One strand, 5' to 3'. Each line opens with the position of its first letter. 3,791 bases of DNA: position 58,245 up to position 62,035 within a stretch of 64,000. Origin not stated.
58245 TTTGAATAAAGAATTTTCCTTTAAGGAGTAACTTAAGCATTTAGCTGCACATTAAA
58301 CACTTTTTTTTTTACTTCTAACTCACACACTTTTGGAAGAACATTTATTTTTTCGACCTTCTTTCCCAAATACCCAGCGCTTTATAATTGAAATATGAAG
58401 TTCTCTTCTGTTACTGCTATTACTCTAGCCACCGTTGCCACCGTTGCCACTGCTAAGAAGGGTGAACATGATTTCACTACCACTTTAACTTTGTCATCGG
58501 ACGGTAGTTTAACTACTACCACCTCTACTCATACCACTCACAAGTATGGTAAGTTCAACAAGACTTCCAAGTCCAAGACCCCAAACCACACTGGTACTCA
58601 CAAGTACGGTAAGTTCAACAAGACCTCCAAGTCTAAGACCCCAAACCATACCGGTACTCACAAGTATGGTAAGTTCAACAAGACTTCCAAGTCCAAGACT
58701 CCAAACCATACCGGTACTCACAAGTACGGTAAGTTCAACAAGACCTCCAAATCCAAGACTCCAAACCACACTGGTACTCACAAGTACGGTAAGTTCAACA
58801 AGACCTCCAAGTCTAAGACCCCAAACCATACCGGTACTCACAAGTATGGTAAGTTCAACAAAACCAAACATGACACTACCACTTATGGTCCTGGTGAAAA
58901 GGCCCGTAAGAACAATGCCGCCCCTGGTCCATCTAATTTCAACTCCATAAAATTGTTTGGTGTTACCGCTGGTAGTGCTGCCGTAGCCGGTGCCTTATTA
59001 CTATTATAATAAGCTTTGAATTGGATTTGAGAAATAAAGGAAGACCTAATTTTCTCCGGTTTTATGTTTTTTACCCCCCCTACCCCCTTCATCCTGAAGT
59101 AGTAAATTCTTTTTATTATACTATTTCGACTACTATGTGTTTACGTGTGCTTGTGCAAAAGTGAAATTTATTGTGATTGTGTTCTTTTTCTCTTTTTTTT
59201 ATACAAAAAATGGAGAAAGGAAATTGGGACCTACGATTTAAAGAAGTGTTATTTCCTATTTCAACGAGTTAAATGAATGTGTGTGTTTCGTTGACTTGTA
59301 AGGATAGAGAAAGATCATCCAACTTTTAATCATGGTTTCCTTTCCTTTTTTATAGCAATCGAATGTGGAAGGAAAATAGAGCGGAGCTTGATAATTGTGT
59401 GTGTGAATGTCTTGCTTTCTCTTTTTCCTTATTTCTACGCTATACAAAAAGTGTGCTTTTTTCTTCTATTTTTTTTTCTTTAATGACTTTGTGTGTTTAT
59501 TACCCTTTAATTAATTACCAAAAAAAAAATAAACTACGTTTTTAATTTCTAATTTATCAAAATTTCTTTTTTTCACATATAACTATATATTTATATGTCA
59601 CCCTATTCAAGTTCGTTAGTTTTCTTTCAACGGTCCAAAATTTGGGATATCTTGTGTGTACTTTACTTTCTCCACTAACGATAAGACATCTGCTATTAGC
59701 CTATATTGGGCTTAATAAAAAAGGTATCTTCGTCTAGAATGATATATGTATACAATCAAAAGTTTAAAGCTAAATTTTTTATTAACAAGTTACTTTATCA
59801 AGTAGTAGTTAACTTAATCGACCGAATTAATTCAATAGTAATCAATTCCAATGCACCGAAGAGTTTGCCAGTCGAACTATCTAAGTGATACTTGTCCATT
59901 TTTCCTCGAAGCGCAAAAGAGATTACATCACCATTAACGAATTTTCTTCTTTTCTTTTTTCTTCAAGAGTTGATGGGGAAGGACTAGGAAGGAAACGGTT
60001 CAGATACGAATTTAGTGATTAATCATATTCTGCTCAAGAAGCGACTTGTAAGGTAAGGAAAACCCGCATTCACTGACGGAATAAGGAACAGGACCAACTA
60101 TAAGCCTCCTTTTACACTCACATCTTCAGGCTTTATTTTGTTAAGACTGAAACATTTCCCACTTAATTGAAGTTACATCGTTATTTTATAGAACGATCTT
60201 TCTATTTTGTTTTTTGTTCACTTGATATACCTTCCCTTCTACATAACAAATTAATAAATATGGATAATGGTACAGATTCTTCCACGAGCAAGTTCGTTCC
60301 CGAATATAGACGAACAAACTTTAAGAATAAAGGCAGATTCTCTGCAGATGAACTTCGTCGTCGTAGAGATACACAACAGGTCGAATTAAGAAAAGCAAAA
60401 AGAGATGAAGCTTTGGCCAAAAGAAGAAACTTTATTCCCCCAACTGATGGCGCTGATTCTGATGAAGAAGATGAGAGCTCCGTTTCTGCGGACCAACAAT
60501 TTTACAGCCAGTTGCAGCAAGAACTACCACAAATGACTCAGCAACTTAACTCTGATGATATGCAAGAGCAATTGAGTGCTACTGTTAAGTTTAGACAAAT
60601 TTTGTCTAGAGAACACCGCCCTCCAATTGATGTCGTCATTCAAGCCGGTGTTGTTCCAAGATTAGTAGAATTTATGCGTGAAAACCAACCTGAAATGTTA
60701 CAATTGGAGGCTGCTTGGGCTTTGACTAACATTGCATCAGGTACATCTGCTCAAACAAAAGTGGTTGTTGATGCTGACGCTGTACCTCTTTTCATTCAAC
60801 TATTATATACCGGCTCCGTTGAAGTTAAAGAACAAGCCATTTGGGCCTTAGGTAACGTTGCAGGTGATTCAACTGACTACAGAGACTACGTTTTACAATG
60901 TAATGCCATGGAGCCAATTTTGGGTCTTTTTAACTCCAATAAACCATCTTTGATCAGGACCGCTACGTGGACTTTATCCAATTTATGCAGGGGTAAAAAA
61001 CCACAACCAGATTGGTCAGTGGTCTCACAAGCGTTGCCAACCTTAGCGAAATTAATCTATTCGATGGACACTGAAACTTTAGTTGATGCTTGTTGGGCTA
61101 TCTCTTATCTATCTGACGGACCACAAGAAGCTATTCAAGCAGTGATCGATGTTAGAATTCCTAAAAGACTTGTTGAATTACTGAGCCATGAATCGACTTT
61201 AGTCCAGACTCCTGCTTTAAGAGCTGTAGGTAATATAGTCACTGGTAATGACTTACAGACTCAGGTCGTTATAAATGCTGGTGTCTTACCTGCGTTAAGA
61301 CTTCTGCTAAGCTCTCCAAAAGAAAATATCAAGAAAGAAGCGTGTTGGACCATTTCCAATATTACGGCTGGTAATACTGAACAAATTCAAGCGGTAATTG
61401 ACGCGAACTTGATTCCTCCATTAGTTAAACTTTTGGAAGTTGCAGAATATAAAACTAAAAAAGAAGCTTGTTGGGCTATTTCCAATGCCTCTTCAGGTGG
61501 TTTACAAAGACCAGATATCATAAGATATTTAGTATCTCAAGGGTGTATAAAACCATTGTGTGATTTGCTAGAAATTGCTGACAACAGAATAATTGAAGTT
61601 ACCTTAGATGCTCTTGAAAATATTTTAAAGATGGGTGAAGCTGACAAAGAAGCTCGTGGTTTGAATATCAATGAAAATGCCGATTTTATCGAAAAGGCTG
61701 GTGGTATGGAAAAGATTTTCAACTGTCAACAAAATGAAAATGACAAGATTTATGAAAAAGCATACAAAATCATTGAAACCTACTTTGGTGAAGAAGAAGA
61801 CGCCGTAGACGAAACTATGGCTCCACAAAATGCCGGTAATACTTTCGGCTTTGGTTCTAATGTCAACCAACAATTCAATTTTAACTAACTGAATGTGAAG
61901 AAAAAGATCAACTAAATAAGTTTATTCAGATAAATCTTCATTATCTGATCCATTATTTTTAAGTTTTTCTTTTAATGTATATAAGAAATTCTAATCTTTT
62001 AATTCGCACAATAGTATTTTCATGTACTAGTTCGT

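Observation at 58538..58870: Near-perfect 60-bp tandem array in cell-wall protein gene YNL190W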

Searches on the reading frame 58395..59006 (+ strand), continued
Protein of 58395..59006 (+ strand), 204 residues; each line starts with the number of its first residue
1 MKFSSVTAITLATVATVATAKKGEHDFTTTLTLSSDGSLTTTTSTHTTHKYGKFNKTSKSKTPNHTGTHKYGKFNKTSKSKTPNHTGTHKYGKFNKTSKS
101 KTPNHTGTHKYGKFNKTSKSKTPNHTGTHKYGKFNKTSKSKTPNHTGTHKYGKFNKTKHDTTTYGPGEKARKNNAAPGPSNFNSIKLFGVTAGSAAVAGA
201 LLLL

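Call 66: predict_structure(alignment_id=A4)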
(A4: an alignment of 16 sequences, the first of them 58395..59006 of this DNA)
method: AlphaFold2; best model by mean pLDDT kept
length: 204 residues; sequences in the alignment: 16
mean_pLDDT: 52.2   pTM: 0.38
mean pLDDT of the five models: 52.2, 52.1, 49.2, 48.8, 45.0
residues with pLDDT >= 90: 0; 70-90: 0; 50-70: 110; < 50: 94
segments of 3 or more residues with pLDDT < 50: 1-3, 7-26, 47-53, 146-154, 156-176, 180-196, 198-202
pLDDT, mean of each block of 10 residues (from residue 1): 46 44 47 54 48 51 54 62 62 66 63 65 59 60 48 44 39 43 42 46 47
secondary structure, 60 per line:
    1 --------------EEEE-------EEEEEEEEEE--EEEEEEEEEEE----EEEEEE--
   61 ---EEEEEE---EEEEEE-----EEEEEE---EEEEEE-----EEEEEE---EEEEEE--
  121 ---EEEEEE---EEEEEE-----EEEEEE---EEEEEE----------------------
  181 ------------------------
elements in order: E15-18 E26-35 E38-48 E53-58 E64-69 E73-78 E84-89 E93-98 E104-109 E113-118 E124-129 E133-138 E144-149 E153-158

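Call 69: fold_search(model_id=the predicted structure, library=pdb)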
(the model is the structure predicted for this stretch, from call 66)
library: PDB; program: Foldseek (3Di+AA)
matches with E <= 10: 272; with E <= 0.001: 0
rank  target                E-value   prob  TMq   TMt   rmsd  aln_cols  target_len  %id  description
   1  8enq_A                2.6e-01  0.20  0.17  0.26   9.1       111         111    7  E. coli CsgA fibril (218-pixel box size) (released 2023-10-04)
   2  3b4n_A                6.1e-01  0.05  0.17  0.13  16.1       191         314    9  Crystal Structure Analysis of Pectate Lyase PelI from Erwinia chrysanthemi (released 2008-04-29)
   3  4mb3                  6.5e-01  0.69  0.18  0.07  11.3        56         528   16  Crystal structure of E153Q mutant of cold-adapted chitinase from Moritella marina (released 2014-03-19)
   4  3b8y_A                1.0e+00  0.05  0.18  0.13  14.1       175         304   12  Crystal Structure of Pectate Lyase PelI from Erwinia chrysanthemi in complex with tetragalacturonic acid (released 2008-04-29)
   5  5keh                  1.1e+00  0.10  0.23  0.20  10.0       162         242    4  Truncated hemolysin A from P. mirabilis at 2.0 Angstroms resolution crystallized in a high salt condition (released 2017-03-22)
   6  3jqy_A                1.1e+00  0.02  0.11  0.11  12.1       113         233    5  Crystal Structure of the polySia specific acetyltransferase NeuO (released 2010-08-18)
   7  3jqy_C                1.2e+00  0.03  0.11  0.11  10.7       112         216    5  Crystal Structure of the polySia specific acetyltransferase NeuO (released 2010-08-18)
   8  3b8y_B                1.5e+00  0.04  0.18  0.15  12.4       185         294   12  Crystal Structure of Pectate Lyase PelI from Erwinia chrysanthemi in complex with tetragalacturonic acid (released 2008-04-29)
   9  9u4u_A                1.5e+00  0.01  0.09  0.11  16.9       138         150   12  Structure of the functional amyloid FapC from Pseudomonas sp.UK4 (released 2025-08-06)
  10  8j2f_A                1.8e+00  0.30  0.11  0.06   2.2        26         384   23  Human neutral shpingomyelinase (released 2023-12-06)
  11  4f0p_A                1.9e+00  0.09  0.12  0.06   8.9        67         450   12  MspJI Restriction Endonuclease - P31 Form (released 2012-08-08)
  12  9kby_A                2.3e+00  0.41  0.14  0.04   2.1        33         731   27  Cryo-EM structure of DCL4-Hairpin RNA complex (released 2026-02-18)
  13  4f0q_D                2.3e+00  0.06  0.13  0.07  10.3        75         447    9  MspJI Restriction Endonuclease - P21 Form (released 2012-08-08)
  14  3lyc_L                2.4e+00  0.04  0.21  0.19  13.6       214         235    7  Crystal structure of Putative pectinase (YP_001304412.1) from Parabacteroides distasonis ATCC 8503 at 2.30 A resolutio (released 2010-03-16)
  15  4w8r                  2.5e+00  0.06  0.21  0.19   9.1       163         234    4  Crystal structure of hemolysin A Y134F from P. mirabilis at 1.5 Angstroms resolution (released 2015-10-07)
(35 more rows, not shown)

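Call 71: search_protein_families(library=pfam, alignment_id=A4, max_evalue=1)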
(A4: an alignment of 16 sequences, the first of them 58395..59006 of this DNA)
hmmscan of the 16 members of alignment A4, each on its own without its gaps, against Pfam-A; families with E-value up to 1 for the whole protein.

A. member 1, window:58395-59006:+ (204 aa): 1 family
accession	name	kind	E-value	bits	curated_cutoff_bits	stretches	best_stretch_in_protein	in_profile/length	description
PF11622.13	DUF3251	-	0.0044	17.4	23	0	42-101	52-111/161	Protein of unknown function (DUF3251)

B. families by the number of members that match (of 16 scanned): 12 families
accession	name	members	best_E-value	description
PF11622.13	DUF3251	2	0.00088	Protein of unknown function (DUF3251)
PF11606.14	AlcCBM31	1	0.00031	Family 31 carbohydrate binding protein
PF18662.7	HTH_56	1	0.03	Cch helix turn helix domain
PF04824.21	Rad21_Rec8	1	0.035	Conserved region of Rad21 / Rec8 like protein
PF25706.1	HCMV_UL116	1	0.079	Human cytomegalovirus UL116 protein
PF10648.15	Gmad2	1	0.18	Immunoglobulin-like domain of bacterial spore germination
PF22498.2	FKBP-like_N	1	0.28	FKBP-like, N-terminal domain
PF16617.10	INTAP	1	0.34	Intersectin and clathrin adaptor AP2 binding region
PF01456.22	Mucin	1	0.37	Mucin-like glycoprotein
PF04597.19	Ribophorin_I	1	0.39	Ribophorin I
PF15723.11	MqsR_toxin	1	0.55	Motility quorum-sensing regulator, toxin of MqsA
PF08200.17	Phage_1_1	1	0.6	Bacteriophage 1.1 Protein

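Call 73: find_encoding_contigs(protein=P0046, flank=5000, max_places=1)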
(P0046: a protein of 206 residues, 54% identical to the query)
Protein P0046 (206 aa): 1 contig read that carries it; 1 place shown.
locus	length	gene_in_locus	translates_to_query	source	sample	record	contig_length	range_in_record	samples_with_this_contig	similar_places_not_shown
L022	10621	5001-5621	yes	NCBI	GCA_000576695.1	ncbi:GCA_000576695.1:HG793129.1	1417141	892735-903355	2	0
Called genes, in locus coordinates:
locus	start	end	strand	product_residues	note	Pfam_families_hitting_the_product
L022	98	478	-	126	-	-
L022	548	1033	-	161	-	PF02580:Tyr_Deacylase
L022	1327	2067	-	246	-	-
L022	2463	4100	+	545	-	PF01749:IBB, PF25598:ARM_PUB (faint), PF00514:Arm, PF13513:HEAT_EZ (weak), PF00514:Arm, PF24768:ARM_ARMC5 (weak), PF00514:Arm, PF16186:Arm_3, +3 more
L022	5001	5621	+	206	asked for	-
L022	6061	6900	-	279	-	PF08325:WLM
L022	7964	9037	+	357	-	PF00962:A_deaminase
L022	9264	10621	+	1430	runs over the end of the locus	PF08801:Nucleoporin_N, PF03177:Nucleoporin_C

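Call 74: find_encoding_contigs(protein=P0047, flank=5000, max_places=1)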
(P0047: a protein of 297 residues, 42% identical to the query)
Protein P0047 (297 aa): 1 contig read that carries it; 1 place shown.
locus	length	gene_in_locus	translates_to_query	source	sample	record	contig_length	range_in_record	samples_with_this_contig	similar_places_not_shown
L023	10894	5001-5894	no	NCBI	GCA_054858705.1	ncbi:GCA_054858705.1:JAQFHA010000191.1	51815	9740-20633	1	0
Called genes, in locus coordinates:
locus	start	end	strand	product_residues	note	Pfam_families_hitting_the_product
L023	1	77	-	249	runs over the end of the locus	-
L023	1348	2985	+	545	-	PF01749:IBB, PF00514:Arm, PF24768:ARM_ARMC5 (weak), PF13513:HEAT_EZ (weak), PF00514:Arm, PF24768:ARM_ARMC5 (weak), PF00514:Arm, PF16186:Arm_3, +3 more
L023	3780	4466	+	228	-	-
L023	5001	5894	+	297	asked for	-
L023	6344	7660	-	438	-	PF00491:Arginase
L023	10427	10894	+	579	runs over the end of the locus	PF05225:HTH_psq, PF03184:DDE_1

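Call 75: find_encoding_contigs(protein=P0010, flank=5000, max_places=1)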
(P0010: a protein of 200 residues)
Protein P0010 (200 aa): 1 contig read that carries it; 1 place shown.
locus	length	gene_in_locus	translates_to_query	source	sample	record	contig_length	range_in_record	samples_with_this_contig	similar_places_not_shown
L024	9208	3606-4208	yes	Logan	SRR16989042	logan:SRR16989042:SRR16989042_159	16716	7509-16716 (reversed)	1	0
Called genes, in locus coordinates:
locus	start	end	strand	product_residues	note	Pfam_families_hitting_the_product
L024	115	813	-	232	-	-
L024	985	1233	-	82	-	-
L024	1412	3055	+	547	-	PF01749:IBB, PF00514:Arm, PF24768:ARM_ARMC5 (weak), PF13513:HEAT_EZ, PF00514:Arm, PF24768:ARM_ARMC5 (weak), PF00514:Arm, PF16186:Arm_3, +4 more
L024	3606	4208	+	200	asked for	-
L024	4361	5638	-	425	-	PF00491:Arginase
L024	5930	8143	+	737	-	PF03639:Glyco_hydro_81, PF17652:Glyco_hydro81C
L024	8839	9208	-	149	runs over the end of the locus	-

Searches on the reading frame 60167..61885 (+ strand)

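Call 17: search_protein_families(library=pfam, proteins=[window:60167-61885:+], max_evalue=0.001)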
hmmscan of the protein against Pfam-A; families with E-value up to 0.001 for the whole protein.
window:60167-61885:+ (573 aa): 14 families
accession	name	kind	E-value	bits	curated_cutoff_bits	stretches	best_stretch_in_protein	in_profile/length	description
PF00514.29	Arm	-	4.6e-92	299.9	20.6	8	361-401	1-41/41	Armadillo/beta-catenin-like repeat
PF01749.26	IBB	-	1.8e-28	99.3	23.8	1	48-139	1-88/89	Importin beta binding domain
PF16186.11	Arm_3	-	4.4e-22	77.9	28.8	1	502-554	1-53/53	Atypical Arm repeat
PF13513.12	HEAT_EZ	-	8.2e-22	77.7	27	2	177-231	2-55/55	HEAT-like repeat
PF24768.1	ARM_ARMC5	-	1.8e-17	64.1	79.9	2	354-536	10-179/289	ARMC5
PF13646.12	HEAT_2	-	1.7e-14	54.3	27.7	1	164-234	2-60/88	HEAT repeats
PF02985.28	HEAT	-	6.4e-13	48.1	23.5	0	373-400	1-28/31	HEAT repeat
PF25598.1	ARM_PUB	-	9.7e-08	32.2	33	0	109-228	81-198/308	Plant U-box protein ARM repeat region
PF04826.19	Arm_2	-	3.4e-06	27.2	20.4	0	179-260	104-181/221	Armadillo-like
PF16201.10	NopRA1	-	5.4e-06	26.5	29.6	0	200-257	101-162/199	Nucleolar pre-ribosomal-associated protein 1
PF01602.26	Adaptin_N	-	9.9e-06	24.8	37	1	164-514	154-424/524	Adaptin N terminal region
PF11698.14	V-ATPase_H_C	-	1.5e-05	25.5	27.2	0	289-359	43-114/117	V-ATPase subunit H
PF25579.1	TPR_TRIP12_N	-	1.7e-05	25.4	33.7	1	94-233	71-215/223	E3 ubiquitin-protein ligase TRIP12-like, TPR repeats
PF22964.2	ZER1-like_2nd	-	0.00064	18.9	27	0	362-427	271-338/356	Protein zer-1 homolog-like, C-terminal domain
